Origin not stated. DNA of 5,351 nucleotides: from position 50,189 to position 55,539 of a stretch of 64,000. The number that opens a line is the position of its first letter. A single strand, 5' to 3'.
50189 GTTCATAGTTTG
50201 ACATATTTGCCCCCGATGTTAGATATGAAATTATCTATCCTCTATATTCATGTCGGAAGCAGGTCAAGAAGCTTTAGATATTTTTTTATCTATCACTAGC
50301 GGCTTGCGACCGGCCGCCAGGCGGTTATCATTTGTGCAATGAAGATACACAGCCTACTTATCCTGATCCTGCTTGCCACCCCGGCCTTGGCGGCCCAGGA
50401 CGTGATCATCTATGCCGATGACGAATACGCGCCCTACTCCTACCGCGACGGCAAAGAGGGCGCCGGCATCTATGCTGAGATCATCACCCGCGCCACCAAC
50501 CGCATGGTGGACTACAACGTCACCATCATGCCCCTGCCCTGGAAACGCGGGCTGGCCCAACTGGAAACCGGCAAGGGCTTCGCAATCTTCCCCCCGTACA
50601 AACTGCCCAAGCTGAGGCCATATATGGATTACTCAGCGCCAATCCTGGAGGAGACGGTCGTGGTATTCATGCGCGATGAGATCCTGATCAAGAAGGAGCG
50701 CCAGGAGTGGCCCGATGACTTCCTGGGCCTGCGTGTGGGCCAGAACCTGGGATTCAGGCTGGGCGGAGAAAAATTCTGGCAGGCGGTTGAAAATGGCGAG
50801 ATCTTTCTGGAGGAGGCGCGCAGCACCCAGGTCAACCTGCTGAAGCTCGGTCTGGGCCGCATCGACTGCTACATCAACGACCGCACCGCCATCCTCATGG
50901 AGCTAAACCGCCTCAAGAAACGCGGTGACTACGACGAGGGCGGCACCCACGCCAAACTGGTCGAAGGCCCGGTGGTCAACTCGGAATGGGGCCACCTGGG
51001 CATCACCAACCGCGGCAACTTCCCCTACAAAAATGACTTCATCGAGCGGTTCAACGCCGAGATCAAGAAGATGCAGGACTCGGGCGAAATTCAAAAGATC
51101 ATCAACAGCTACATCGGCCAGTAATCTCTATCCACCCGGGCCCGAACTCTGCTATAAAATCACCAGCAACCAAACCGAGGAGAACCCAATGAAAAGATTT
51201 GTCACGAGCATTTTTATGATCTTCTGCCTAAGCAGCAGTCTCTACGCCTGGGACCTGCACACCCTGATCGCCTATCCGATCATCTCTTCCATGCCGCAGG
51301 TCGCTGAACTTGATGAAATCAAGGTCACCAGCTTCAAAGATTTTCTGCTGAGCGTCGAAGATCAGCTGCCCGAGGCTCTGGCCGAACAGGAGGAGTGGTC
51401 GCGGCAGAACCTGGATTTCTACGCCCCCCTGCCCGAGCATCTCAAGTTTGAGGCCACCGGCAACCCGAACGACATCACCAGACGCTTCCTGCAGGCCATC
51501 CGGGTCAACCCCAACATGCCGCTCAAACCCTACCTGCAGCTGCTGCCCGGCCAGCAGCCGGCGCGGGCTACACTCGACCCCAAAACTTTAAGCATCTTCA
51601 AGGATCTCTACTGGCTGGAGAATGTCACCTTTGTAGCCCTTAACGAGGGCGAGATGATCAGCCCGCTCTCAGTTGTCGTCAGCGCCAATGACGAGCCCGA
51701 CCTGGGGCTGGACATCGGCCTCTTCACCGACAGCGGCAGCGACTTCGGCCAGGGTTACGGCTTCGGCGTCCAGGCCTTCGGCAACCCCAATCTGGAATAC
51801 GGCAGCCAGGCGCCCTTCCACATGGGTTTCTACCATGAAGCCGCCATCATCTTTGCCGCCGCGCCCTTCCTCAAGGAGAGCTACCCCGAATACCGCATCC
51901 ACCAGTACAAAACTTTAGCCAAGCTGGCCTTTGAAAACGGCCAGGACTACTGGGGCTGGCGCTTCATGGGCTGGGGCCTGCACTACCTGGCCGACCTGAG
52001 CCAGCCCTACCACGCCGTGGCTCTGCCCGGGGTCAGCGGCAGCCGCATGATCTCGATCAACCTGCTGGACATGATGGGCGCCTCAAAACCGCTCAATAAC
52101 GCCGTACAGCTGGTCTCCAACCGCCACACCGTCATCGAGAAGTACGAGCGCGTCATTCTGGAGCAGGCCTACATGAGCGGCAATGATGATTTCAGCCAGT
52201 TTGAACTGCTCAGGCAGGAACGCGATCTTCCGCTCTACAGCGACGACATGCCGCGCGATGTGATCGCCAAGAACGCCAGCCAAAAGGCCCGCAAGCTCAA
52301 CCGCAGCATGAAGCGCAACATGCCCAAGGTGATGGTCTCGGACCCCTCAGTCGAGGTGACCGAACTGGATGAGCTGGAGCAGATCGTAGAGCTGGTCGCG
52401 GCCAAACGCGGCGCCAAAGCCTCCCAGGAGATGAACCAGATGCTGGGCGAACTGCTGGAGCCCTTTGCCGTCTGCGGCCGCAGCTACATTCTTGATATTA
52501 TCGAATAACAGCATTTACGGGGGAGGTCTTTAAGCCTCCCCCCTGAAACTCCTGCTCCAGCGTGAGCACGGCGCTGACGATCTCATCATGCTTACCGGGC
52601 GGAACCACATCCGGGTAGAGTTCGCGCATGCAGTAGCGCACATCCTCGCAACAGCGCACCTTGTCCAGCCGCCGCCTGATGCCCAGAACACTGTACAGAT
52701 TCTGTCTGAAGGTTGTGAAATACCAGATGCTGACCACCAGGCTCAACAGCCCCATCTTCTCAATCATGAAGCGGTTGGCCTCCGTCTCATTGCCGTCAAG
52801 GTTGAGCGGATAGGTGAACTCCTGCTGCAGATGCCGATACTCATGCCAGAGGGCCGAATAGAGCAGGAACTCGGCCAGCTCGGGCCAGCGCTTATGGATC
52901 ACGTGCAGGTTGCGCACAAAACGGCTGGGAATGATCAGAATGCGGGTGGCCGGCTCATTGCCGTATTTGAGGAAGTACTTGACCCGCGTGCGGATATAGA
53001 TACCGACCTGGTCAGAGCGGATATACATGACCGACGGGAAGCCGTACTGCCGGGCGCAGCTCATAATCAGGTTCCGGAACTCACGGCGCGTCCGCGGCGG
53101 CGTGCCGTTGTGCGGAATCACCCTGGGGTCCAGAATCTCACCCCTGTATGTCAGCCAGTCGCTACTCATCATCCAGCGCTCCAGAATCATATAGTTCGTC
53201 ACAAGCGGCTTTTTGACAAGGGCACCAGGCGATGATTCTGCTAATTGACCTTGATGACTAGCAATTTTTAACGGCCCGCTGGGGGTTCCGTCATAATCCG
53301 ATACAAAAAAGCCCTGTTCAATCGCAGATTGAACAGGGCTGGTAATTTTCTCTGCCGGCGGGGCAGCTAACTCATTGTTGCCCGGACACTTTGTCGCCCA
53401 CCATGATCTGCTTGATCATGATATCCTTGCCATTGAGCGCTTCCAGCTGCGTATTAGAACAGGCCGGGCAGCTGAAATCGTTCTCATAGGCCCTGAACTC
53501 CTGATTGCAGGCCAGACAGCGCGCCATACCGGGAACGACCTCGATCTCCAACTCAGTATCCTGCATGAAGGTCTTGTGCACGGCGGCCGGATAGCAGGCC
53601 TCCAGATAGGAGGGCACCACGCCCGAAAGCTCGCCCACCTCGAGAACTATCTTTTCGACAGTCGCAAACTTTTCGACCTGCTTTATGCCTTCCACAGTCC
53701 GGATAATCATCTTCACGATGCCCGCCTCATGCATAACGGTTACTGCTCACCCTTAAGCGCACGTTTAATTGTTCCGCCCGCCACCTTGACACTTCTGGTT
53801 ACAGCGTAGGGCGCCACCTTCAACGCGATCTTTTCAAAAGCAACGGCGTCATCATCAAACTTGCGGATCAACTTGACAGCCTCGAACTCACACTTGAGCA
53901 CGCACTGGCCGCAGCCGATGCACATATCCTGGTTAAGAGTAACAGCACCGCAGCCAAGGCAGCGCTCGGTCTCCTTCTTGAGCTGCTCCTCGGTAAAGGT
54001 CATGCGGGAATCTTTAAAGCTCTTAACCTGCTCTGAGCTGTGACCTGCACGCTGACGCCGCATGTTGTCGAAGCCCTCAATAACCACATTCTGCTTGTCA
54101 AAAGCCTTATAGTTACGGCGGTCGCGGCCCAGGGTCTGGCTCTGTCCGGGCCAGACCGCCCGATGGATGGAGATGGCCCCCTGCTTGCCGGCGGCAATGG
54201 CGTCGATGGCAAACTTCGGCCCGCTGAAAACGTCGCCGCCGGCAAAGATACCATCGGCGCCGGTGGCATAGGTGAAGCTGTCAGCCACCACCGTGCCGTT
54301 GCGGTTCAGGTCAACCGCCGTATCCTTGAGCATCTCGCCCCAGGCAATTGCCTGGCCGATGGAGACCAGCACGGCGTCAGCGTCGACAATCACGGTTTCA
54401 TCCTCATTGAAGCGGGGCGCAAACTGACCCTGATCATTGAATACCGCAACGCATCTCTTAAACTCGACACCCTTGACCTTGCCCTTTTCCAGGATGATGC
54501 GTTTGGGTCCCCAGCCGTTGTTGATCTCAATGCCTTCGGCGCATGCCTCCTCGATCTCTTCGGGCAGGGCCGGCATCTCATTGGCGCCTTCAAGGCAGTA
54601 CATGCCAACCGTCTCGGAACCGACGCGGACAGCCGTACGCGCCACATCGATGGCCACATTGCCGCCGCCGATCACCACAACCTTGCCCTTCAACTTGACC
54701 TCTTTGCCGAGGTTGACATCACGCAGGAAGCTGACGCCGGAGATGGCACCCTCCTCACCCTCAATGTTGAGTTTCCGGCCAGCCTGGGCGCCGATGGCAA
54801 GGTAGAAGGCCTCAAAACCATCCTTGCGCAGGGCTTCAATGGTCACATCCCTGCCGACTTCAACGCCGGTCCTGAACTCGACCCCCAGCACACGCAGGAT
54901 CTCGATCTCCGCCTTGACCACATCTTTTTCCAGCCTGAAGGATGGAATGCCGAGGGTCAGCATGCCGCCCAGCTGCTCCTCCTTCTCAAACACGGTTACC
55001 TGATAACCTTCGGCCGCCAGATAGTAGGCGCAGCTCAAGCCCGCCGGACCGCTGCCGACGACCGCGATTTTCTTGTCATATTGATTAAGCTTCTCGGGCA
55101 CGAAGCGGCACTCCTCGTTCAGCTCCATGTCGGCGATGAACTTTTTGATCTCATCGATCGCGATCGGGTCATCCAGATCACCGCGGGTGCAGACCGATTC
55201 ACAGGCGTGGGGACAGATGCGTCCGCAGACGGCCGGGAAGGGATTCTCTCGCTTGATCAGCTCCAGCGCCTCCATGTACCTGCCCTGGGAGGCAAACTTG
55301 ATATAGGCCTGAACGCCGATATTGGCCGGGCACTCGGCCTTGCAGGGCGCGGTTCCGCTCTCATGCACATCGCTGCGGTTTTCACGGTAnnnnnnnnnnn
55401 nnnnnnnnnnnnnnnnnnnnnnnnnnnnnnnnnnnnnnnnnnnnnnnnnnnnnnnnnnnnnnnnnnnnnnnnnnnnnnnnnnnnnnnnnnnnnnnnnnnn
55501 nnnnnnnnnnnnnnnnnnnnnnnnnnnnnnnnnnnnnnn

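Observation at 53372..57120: hypB - large novel Fe-S flavoprotein - hypA operon without a [NiFe]-hydrogenase structural gene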

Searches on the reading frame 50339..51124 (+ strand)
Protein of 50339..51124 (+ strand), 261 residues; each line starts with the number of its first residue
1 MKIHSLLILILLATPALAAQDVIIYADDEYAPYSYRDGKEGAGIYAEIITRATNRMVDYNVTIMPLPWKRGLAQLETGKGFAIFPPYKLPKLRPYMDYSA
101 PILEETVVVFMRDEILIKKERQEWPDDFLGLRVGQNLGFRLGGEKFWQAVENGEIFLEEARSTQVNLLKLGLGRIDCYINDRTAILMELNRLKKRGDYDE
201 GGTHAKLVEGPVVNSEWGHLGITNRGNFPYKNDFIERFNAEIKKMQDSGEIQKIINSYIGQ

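Call 33: search_protein_families(library=pfam, proteins=[window:50339-51124:+], max_evalue=0.0001)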
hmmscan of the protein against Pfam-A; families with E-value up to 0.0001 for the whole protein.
window:50339-51124:+ (261 aa): 1 family
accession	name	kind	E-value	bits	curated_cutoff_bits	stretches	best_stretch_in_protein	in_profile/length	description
PF00497.25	SBP_bac_3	-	4.6e-11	43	26.4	1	23-261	2-132/132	Bacterial extracellular solute-binding proteins, family 3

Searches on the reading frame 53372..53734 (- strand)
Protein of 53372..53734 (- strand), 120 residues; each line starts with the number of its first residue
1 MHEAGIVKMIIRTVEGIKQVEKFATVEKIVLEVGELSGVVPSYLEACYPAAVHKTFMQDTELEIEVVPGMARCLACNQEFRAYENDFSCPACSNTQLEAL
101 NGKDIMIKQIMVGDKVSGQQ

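Call 3: search_protein_families(library=pfam, proteins=[window:53372-53734:-], max_evalue=0.01)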
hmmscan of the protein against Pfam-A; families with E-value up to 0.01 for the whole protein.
window:53372-53734:- (120 aa): 1 family
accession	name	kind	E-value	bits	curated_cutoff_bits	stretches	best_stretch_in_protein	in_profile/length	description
PF01155.25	HypA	-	4.3e-30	104.4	28.9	1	1-111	1-111/112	Hydrogenase/urease nickel incorporation, metallochaperone, hypA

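Call 4: search_protein_families(library=ncbifam, proteins=[window:53372-53734:-], max_evalue=0.01)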
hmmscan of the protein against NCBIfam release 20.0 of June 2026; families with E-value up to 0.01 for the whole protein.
window:53372-53734:- (120 aa): 7 families
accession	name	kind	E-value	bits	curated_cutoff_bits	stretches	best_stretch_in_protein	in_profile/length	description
TIGR00100.1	hypA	equivalog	3e-22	78.8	88.1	1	1-112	1-113/116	hydrogenase maturation nickel metallochaperone HypA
NF001976.0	PRK00762.1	equivalog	1.7e-15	56.9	146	1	1-113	1-119/124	hydrogenase maturation nickel metallochaperone HypA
NF009046.0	PRK12380.1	subfamily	1.7e-13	51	113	1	1-112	1-112/113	hydrogenase/urease nickel incorporation protein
NF001839.0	PRK00564.1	equivalog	4.3e-12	46.3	112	1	1-109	1-111/117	hydrogenase/urease nickel incorporation protein HypA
NF003008.0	PRK03824.1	equivalog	8.3e-09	35.5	125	1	1-84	1-84/135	hydrogenase nickel incorporation protein HypA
NF002979.0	PRK03681.1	subfamily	2.9e-07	30.7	121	1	1-112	1-113/116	hydrogenase/urease nickel incorporation protein HypA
NF047912.1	ECs_2282_CxxC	subfamily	0.0085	16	37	0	87-99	3-15/60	ECs_2282 family putative zinc-binding protein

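Call 52: list_cluster_members(proteins=[P0121, window:53372-53734:-, window:56449-57120:-, window:49554-50204:-])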
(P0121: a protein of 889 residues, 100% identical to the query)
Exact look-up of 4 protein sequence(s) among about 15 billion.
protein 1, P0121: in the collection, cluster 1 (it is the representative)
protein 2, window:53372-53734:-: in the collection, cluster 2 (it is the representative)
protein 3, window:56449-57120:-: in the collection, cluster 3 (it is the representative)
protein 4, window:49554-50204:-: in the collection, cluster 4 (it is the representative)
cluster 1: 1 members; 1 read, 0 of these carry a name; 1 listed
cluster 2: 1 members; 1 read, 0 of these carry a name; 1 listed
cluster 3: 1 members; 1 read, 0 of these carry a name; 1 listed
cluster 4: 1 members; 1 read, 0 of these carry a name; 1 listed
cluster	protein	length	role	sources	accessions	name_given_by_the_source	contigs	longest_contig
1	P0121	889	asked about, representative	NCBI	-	-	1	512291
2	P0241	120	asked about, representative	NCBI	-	-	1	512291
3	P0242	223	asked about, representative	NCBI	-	-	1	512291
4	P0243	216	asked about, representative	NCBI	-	-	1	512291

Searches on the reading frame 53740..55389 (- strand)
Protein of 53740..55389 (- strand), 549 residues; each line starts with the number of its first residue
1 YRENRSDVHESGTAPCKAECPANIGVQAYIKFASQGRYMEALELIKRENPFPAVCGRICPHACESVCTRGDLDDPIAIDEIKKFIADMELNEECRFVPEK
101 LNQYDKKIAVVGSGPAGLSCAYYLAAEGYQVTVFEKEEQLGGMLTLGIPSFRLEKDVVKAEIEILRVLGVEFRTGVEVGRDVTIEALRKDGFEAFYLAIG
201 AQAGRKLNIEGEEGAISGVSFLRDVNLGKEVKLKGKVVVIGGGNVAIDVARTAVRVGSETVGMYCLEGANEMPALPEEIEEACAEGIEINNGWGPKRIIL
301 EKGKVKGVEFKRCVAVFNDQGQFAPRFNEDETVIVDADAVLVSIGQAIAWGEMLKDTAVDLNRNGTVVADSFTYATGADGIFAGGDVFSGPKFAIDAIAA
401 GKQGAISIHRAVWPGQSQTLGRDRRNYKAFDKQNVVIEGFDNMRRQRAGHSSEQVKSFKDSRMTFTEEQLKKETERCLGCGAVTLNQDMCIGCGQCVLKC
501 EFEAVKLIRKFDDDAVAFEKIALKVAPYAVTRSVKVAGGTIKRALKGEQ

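Call 61: search_solved_structures(query=window:53740-55389:-, max_evalue=1e-20)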
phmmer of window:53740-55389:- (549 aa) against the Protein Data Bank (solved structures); distinct sequences matched with E-value up to 1e-20: 12.
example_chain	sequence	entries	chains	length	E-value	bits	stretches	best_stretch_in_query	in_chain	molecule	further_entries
9bov_A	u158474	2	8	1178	3.7e-97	329.2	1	13-483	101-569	Molybdopterin oxidoreductase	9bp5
8oh5_C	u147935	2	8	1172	1.3e-91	311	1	13-482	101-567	Formate dehydrogenase-O, major subunit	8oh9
9n5u_A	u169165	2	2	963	1.6e-88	300.7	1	10-409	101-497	NfnA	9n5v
4ylf_B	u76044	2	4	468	2e-64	221.2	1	12-410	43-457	Dihydropyrimidine dehydrogenase subunit A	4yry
5jca_L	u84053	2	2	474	2.5e-64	220.9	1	14-410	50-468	NADH-dependent Ferredoxin:NADP Oxidoreductase (NfnI) subunit alpha | NADH-dependent Ferredoxin:NADP Oxidoreductase subunit alpha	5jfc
5vj7_A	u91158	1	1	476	1.4e-62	215.2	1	14-410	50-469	Oxidoreductase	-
2vdc_G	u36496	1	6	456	1.7e-52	181.8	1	9-410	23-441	GLUTAMATE SYNTHASE [NADPH] SMALL CHAIN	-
6s6s_G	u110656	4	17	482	1.8e-52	181.7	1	9-410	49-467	Glutamate synthase [NADPH] small chain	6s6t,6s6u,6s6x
1gt8_A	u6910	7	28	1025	1e-50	176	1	12-412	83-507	DIHYDROPYRIMIDINE DEHYDROGENASE | Dihydropyrimidine dehydrogenase [NADP(+)]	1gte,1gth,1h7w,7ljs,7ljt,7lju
1h7x_A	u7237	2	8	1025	1e-50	176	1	12-412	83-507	DIHYDROPYRIMIDINE DEHYDROGENASE | Dihydropyrimidine dehydrogenase [NADP(+)]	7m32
7m31_A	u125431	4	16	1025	1e-50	176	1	12-412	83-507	Dihydropyrimidine dehydrogenase [NADP(+)]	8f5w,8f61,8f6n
7mfm_I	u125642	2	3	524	1.5e-48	168.8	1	20-412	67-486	Glutamate synthase (NADPH) small chain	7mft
